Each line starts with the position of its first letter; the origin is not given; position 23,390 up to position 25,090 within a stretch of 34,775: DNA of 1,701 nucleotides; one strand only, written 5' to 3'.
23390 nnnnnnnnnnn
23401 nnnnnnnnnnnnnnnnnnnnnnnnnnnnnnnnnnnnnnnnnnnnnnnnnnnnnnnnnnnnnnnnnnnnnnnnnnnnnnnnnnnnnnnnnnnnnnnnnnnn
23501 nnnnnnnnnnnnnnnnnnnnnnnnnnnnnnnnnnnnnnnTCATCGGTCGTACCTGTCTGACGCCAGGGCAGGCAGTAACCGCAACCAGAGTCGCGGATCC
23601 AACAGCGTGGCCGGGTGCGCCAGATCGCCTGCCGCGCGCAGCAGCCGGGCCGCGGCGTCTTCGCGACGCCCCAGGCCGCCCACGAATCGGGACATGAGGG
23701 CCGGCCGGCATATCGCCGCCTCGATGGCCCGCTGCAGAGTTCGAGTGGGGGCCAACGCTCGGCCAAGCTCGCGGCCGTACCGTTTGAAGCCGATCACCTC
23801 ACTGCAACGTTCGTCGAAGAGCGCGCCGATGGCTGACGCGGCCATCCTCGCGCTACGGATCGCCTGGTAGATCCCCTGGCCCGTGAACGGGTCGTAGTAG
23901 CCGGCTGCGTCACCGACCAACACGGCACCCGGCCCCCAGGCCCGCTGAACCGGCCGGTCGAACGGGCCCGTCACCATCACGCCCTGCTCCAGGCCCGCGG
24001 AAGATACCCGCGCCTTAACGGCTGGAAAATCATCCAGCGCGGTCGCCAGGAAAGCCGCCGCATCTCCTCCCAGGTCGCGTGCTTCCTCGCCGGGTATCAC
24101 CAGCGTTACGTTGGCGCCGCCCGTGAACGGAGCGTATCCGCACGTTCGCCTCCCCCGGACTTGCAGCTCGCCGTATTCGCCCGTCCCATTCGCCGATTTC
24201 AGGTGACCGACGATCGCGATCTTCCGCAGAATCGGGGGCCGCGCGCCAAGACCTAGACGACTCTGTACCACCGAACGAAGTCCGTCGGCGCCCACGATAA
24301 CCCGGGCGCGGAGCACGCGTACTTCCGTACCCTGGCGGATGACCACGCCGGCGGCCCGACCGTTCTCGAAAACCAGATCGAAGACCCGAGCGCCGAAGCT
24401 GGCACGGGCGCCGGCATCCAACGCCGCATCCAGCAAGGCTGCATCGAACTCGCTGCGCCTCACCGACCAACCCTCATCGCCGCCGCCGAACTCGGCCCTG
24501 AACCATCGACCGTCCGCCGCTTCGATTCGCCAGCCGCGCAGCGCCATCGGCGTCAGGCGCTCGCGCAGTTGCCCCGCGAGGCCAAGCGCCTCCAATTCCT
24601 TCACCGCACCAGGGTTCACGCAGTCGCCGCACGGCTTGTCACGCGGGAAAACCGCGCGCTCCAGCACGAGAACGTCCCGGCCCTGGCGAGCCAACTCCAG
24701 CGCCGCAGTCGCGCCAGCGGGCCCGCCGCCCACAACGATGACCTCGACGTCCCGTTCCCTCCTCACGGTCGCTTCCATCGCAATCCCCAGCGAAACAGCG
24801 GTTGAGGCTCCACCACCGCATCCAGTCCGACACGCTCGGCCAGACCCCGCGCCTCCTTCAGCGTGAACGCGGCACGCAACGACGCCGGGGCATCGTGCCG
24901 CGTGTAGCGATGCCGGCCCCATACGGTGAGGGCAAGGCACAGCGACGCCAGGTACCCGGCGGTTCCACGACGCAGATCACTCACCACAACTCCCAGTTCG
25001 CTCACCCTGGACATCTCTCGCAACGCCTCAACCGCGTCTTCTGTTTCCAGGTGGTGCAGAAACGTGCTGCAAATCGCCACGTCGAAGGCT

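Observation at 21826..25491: Translationally coupled methyltransferase / FAD-enzyme / SRPBCC / stand-alone ketosynthase cluster: possible uncharacterised phenolic-lipid or quinone-like pathway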

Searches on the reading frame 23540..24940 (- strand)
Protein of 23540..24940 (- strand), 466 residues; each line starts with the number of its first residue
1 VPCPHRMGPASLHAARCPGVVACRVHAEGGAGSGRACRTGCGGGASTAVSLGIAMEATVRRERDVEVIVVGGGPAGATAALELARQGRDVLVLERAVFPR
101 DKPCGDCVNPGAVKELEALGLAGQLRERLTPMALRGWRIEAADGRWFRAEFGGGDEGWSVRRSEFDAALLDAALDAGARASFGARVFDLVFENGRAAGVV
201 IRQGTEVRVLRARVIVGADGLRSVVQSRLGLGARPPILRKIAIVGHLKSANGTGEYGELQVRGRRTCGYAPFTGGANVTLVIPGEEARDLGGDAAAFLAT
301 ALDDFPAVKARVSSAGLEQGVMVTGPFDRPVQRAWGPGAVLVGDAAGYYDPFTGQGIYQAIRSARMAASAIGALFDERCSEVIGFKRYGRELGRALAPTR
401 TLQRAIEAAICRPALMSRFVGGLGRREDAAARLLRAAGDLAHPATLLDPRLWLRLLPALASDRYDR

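Call 4: search_protein_families(library=pfam, proteins=[window:23540-24940:-], max_evalue=0.01)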
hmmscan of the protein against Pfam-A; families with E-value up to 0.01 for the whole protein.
window:23540-24940:- (466 aa): 13 families
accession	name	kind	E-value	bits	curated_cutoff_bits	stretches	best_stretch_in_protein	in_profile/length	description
PF01494.25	FAD_binding_3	-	1.1e-22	81.2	22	1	64-232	1-170/349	FAD binding domain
PF01266.30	DAO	-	7.6e-10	39.3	27.9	1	67-96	2-31/353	FAD dependent oxidoreductase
PF12831.13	FAD_oxidored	-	1.1e-09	38.5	27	1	66-218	1-143/416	FAD dependent oxidoreductase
PF00890.30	FAD_binding_2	-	1.2e-09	38.3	20.4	1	67-95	2-30/414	FAD binding domain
PF04820.20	Trp_halogenase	-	9.5e-08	31.7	21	0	67-101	2-40/458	Tryptophan halogenase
PF13450.12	NAD_binding_8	-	2.5e-07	31.3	21.9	1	69-96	1-28/68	NAD(P)-binding Rossmann-like domain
PF07992.20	Pyr_redox_2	-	2.3e-06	27.7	26.1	1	66-109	2-42/291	Pyridine nucleotide-disulphide oxidoreductase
PF01946.23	Thi4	-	1.1e-05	25.2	26.2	1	65-97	18-51/235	Thi4 family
PF01134.28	GIDA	-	3.2e-05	23.6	22.1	1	66-207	1-139/391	Glucose inhibited division protein A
PF03486.20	HI0933_like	-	4.9e-05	23.3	50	1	66-96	2-32/244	HI0933-like protein Rossmann domain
PF05834.18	Lycopene_cycl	-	0.00023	20.8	23.4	0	67-224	2-144/380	Lycopene cyclase protein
PF13738.12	Pyr_redox_3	-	0.0005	19.8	30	1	68-96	1-30/305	Pyridine nucleotide-disulphide oxidoreductase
PF00070.33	Pyr_redox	-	0.001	20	22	1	67-121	2-55/82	Pyridine nucleotide-disulphide oxidoreductase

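Call 5: search_protein_families(library=ncbifam, proteins=[window:23540-24778:-], max_evalue=0.001)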
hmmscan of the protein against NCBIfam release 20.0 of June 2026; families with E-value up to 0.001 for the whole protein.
window:23540-24778:- (412 aa): 101 families (the best 25 are shown)
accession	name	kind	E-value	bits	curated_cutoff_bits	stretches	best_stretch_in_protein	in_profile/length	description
TIGR02032.1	GG-red-SF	subfamily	1.1e-43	150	158.8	1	13-317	3-297/297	geranylgeranyl reductase family protein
NF045655.1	MkRedMenJ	equivalog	1.1e-33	116.8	700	2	9-197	3-188/406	menaquinone reductase MenJ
NF049967.1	QhpG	equivalog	1.1e-29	103.6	240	1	13-324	1-293/423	flavin-dependent monooxygenase QhpG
TIGR02023.1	BchP-ChlP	subfamily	6.1e-26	91.3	343.3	2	12-190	2-174/388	geranylgeranyl diphosphate reductase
NF041080.1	DGGGPL_reductase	equivalog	1.5e-23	83.4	580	2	12-176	3-164/447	digeranylgeranylglycerophospholipid reductase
NF033113.0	halo_ClmS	equivalog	5.1e-21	74.8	900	1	12-195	4-193/570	chloramphenicol-biosynthetic FADH2-dependent halogenase CmlS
NF004834.1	PRK06185.1-3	subfamily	4.5e-20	71.8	500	2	9-74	6-71/420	FAD-dependent oxidoreductase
NF004833.1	PRK06185.1-1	subfamily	6e-20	71.4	488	1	12-364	4-362/403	FAD-dependent oxidoreductase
NF041160.1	DGGPL_Thplmales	equivalog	2.6e-18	66.1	780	1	11-317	4-310/396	digeranylgeranylglycerophospholipid reductase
TIGR01988.1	Ubi-OHases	subfamily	1.6e-17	63.5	224.65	1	12-318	1-313/387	ubiquinone biosynthesis hydroxylase, UbiH/UbiF/VisC/COQ6 family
NF005720.0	PRK07538.1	subfamily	2.5e-17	62.9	400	1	11-175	3-173/418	hypothetical protein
NF004829.0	PRK06183.1-3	subfamily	2.7e-16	59.4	390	1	7-178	5-184/520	bifunctional 3-(3-hydroxy-phenyl)propionate/3-hydroxycinnamic acid hydroxylase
NF004835.0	PRK06185.1-4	equivalog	7.3e-16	57.9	601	1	7-71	7-71/411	FAD-dependent oxidoreductase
NF005452.0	PRK07045.1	equivalog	2.1e-15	56.5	397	2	152-334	148-336/388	putative monooxygenase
NF038174.1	maturase_GoxB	equivalog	4.3e-15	55.6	400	1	12-175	2-161/358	glycine oxidase maturase GoxB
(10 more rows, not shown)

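Call 17: search_solved_structures(query=window:23540-24778:-, max_evalue=0.00001)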
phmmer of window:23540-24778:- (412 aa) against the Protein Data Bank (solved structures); distinct sequences matched with E-value up to 0.00001: 50.
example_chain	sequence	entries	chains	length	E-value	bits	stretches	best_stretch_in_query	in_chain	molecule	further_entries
3e1t_A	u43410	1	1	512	6.1e-22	81.6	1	11-339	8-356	Halogenase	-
8zop_A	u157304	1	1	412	3.5e-21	79.1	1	10-318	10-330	Halogenase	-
3oz2_A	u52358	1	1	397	7e-19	71.6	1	11-316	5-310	Digeranylgeranylglycerophospholipid reductase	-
3i3l_A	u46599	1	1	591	2.3e-16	63.3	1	12-320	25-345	Alkylhalidase CmlS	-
5dbj_E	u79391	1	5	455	8.3e-16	61.4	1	8-189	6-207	FADH2-dependent halogenase PltA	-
2x3n_A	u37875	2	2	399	5.5e-14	55.4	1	9-326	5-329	PROBABLE FAD-DEPENDENT MONOOXYGENASE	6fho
6sw2_A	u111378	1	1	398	5.7e-14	55.4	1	9-326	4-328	Probable FAD-dependent monooxygenase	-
6sw1_A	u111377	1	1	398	6.7e-14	55.2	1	9-326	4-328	Probable FAD-dependent monooxygenase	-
7cp6_A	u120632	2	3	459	9.1e-14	54.7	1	5-173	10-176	MAK1-like monooxygenase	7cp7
8gu0_A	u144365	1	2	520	9.5e-14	54.7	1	10-337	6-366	Non-heme halogenase radH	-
5buk_A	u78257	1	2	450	4.5e-13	52.4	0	10-57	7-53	FADH2-dependent halogenase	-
5bul_A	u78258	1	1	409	5.3e-13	52.2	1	12-319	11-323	flavin-dependent halogenase triple mutant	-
5bva_A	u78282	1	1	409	9.6e-13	51.3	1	12-319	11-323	flavin-dependent halogenase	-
3nix_A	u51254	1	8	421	4.9e-12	49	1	7-309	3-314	Flavoprotein/dehydrogenase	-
7fco_A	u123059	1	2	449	5.6e-12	48.8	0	9-71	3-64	ChlB4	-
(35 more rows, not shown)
